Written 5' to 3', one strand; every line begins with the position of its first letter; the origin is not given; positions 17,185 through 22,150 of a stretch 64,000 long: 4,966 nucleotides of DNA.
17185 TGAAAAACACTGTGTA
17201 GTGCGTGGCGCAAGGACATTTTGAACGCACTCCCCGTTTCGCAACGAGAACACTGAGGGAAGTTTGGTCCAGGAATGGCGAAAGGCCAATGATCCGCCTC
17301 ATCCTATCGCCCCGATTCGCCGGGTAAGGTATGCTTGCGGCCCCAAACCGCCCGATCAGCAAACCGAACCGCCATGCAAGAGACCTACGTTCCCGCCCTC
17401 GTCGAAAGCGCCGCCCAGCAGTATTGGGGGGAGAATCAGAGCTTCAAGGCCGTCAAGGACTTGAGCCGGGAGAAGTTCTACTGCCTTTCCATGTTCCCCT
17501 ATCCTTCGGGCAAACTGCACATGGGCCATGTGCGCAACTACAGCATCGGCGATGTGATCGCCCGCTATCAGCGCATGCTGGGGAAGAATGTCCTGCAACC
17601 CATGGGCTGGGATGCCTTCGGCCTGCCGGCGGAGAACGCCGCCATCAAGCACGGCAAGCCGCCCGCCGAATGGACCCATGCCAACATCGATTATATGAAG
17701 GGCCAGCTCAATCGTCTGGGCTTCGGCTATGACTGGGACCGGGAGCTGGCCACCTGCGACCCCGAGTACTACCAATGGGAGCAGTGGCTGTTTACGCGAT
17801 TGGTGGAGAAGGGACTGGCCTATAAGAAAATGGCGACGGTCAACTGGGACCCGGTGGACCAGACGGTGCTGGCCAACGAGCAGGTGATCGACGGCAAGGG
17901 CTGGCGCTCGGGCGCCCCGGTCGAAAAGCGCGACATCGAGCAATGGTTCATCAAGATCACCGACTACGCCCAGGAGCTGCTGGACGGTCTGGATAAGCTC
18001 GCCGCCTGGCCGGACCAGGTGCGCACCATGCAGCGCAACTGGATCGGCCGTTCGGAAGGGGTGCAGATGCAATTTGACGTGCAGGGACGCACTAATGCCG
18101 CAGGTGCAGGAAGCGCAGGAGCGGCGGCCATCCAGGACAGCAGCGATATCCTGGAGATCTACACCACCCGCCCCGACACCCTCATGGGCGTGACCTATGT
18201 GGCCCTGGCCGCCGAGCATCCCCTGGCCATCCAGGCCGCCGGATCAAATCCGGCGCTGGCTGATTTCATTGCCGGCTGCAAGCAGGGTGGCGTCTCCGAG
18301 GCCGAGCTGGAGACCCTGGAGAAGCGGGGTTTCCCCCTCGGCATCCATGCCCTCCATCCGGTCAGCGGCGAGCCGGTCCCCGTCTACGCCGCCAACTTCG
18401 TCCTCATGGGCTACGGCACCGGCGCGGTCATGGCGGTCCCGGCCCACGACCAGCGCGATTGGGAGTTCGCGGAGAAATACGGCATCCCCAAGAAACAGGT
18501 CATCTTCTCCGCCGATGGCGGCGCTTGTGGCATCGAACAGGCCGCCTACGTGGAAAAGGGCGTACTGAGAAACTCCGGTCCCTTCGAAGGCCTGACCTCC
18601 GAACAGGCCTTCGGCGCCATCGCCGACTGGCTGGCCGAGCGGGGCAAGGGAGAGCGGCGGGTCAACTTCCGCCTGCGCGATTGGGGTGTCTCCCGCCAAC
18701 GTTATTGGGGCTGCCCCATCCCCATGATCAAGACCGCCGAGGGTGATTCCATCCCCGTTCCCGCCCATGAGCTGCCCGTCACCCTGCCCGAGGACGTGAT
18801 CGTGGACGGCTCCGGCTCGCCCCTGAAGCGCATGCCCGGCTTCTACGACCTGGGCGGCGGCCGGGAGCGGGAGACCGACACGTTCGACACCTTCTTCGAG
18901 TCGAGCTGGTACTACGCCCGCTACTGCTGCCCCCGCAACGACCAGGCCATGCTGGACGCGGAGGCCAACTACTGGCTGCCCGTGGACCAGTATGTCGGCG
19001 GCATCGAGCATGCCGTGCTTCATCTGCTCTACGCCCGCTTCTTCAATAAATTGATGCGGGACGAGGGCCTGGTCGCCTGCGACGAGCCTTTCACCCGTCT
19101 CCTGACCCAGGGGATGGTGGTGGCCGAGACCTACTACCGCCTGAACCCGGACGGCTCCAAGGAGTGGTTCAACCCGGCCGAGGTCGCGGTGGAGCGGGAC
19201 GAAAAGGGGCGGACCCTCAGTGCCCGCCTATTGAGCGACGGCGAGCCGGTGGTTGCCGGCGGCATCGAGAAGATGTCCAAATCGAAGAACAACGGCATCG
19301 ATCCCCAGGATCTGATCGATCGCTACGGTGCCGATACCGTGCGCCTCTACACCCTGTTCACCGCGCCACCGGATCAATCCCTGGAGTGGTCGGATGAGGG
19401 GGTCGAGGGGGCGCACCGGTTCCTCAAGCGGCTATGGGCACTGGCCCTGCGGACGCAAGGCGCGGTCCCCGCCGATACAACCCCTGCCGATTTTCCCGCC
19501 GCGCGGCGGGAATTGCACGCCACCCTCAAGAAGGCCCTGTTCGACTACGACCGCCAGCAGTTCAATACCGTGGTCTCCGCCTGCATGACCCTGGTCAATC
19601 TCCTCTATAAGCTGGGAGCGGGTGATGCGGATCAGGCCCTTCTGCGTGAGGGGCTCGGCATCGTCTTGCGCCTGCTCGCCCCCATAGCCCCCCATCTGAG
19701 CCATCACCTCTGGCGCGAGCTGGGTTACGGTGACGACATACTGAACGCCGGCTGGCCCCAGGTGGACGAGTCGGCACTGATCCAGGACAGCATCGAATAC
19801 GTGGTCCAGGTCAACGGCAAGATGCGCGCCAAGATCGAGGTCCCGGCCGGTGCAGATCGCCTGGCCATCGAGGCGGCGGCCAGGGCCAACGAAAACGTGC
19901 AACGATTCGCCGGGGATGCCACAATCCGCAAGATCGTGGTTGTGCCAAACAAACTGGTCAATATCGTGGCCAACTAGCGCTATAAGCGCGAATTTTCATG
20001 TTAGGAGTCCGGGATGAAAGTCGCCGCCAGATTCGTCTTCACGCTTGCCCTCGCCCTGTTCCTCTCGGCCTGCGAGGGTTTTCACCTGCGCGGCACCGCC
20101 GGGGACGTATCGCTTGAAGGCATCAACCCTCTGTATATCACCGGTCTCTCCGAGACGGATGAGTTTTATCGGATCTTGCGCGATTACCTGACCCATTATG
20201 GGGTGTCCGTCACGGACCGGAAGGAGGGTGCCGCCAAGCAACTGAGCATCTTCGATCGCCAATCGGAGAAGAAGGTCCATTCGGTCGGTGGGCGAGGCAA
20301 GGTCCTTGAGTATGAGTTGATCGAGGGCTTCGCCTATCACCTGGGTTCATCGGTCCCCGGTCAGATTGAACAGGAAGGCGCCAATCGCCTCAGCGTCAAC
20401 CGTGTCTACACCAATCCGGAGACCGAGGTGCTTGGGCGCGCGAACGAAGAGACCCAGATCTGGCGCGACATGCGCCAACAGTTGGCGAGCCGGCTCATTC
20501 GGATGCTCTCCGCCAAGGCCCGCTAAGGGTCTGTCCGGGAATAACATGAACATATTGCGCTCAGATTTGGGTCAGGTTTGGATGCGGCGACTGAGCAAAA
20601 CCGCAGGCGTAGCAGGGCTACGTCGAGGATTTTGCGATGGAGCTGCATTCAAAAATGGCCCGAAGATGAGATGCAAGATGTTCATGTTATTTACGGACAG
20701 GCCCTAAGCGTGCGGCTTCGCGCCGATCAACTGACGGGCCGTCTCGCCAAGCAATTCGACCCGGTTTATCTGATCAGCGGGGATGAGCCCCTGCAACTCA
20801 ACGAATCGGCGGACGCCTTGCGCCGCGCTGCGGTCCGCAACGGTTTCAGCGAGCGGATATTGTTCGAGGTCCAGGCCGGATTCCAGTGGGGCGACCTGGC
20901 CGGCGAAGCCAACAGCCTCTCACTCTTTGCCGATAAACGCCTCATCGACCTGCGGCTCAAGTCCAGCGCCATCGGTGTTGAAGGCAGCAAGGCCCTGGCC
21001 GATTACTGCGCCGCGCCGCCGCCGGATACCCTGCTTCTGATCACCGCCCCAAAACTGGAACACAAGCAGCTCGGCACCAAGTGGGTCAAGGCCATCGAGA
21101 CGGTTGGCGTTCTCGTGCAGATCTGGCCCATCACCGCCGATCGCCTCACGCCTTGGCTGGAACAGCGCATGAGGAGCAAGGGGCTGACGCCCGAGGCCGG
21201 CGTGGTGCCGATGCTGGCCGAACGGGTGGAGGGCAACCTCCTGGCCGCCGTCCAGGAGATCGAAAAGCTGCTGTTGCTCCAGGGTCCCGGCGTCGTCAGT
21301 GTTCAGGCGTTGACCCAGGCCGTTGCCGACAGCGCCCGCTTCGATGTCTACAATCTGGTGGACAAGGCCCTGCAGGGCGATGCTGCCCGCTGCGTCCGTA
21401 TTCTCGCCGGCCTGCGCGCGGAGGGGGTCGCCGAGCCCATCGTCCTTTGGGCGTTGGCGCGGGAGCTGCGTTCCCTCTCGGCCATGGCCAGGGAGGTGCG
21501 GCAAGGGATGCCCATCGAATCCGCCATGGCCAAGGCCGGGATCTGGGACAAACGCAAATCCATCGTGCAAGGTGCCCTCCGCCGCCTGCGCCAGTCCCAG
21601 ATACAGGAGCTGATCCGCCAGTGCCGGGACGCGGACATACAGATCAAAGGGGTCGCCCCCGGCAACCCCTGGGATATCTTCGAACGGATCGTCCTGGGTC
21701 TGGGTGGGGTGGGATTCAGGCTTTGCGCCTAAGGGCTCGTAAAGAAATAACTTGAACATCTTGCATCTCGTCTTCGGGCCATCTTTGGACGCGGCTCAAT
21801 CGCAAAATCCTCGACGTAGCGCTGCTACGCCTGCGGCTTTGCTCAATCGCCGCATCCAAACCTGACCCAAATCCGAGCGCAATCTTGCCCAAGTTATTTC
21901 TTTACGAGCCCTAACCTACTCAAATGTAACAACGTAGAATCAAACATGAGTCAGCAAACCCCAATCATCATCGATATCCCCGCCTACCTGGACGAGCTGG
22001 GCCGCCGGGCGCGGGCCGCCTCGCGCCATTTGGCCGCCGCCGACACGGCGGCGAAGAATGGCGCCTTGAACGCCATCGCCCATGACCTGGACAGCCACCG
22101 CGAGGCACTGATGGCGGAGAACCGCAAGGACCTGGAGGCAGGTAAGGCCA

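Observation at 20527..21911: Two copies of a long-hairpin MITE inserted exactly at the TAA stop codons of lptE and holA, in opposite orientation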

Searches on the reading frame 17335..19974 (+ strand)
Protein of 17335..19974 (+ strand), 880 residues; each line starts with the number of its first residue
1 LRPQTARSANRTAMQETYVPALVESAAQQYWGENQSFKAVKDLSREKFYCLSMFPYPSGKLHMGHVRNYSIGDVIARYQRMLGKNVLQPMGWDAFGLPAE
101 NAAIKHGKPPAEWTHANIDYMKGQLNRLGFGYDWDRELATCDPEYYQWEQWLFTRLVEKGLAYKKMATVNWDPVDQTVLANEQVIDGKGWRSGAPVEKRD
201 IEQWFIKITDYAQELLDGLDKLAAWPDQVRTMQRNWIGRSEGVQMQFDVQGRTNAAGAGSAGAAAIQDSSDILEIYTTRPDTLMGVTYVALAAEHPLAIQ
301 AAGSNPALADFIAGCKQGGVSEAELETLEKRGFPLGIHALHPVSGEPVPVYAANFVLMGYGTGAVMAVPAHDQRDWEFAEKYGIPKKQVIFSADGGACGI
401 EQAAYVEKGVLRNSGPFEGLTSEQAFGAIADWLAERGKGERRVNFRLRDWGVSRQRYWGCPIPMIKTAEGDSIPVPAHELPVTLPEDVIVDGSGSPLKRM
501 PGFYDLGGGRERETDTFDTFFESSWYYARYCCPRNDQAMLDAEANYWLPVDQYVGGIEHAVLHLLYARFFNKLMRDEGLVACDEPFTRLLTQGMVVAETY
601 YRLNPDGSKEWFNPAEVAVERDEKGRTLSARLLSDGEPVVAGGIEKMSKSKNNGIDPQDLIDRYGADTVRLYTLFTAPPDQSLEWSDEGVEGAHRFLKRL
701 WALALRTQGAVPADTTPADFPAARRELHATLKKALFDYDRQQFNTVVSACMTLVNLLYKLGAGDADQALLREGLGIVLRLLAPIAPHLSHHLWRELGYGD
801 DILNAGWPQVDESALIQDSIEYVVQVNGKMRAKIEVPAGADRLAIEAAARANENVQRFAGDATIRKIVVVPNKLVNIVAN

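Call 63: search_protein_families(library=pfam, proteins=[window:17335-19974:+])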
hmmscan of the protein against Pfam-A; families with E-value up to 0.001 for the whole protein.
window:17335-19974:+ (880 aa): 5 families
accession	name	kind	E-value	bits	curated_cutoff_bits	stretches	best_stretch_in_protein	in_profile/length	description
PF13603.12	tRNA-synt_1_2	-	2.9e-67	226.2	25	1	234-433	1-184/185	Leucyl-tRNA synthetase, editing domain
PF00133.28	tRNA-synt_1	-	3e-51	174.9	22.7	3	28-238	3-226/414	tRNA synthetases class I (I, L, M and V)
PF09334.17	tRNA-synt_1g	-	5.6e-28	98.2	20.1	2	52-184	5-135/391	tRNA synthetases class I (M)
PF08264.19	Anticodon_1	-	2.4e-20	73.3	25.1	1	724-841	5-143/148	Anticodon-binding domain of tRNA ligase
PF01406.26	tRNA-synt_1e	-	0.00013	21.8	27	0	644-693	251-299/301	tRNA synthetases class I (C) catalytic domain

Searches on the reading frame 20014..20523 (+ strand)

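Call 63: search_protein_families(library=pfam, proteins=[window:20014-20523:+])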
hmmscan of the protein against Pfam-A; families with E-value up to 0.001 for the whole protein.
window:20014-20523:+ (170 aa): 1 family
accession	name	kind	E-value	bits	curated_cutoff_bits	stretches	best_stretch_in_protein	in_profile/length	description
PF04390.17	LptE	-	6.6e-11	43.3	23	1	39-165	3-118/118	Lipopolysaccharide-assembly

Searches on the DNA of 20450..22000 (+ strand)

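Call 20: search_rna_families(source=window, start=20450, end=22000, threshold=evalue, max_evalue=10)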
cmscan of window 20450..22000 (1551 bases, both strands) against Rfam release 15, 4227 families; matches with E-value up to 10: 7.
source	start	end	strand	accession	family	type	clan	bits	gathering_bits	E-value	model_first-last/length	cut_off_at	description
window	20540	20691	+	RF04242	mir-5595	Gene; miRNA;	-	26.4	100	0.017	1-72/72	no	mir-5595 microRNA precursor family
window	21478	21539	-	RF00899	mir-235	Gene; miRNA;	-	26.1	75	0.034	1-77/77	no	mir-235 microRNA precursor family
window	21740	21904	-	RF04120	MIR5998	Gene; miRNA;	-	23.3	180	0.025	1-173/173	no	MIR5998 microRNA precursor family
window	20540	20691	-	RF04242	mir-5595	Gene; miRNA;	-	22.5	100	0.2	1-72/72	no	mir-5595 microRNA precursor family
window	21467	21555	+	RF03240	MIR5534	Gene; miRNA;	-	18.2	79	2.9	1-102/102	no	MIR5534 microRNA precursor family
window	21939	21975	-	RF01133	sR3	Gene; snRNA; snoRNA; CD-box;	-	13.9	41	1.1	1-55/55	no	Small nucleolar RNA sR3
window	21444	21605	+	RF02042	HOTTIP_3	Gene; lncRNA;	-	7.1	50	7.3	1-353/353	no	HOXA transcript at the distal tip, conserved region 3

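Call 42: search_dna_similar(query=window:20524-20707:+, collection=plasmids, mode=distant, max_evalue=0.01, max_rows=40)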
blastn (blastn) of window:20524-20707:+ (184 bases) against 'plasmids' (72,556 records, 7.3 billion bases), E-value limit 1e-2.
No match.
